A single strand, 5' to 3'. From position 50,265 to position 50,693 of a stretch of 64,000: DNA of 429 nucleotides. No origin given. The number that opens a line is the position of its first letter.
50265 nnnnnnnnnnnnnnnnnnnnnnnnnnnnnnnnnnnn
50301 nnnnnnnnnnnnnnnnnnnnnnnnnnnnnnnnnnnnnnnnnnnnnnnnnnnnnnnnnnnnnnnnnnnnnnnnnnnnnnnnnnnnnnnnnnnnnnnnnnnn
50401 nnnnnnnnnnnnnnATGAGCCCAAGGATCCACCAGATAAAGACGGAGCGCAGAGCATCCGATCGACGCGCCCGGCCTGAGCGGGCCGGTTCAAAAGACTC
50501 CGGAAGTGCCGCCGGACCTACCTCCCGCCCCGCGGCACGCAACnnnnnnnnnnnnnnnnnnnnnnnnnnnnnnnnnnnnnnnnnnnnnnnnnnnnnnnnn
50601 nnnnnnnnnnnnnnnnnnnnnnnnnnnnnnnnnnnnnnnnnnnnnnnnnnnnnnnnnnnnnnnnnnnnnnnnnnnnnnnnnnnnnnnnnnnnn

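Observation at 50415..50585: PduT-like shell protein carries a ~50-residue Arg/Ser/Pro-rich N-terminal extension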

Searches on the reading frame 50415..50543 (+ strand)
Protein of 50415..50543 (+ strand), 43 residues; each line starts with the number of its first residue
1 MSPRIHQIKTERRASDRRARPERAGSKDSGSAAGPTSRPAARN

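Call 60: find_homologous_proteins(query=A2, max_evalue=10)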
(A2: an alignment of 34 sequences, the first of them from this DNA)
Query A2 (34 sequences): 314 candidates shared short words with the query, none scored E <= 10.
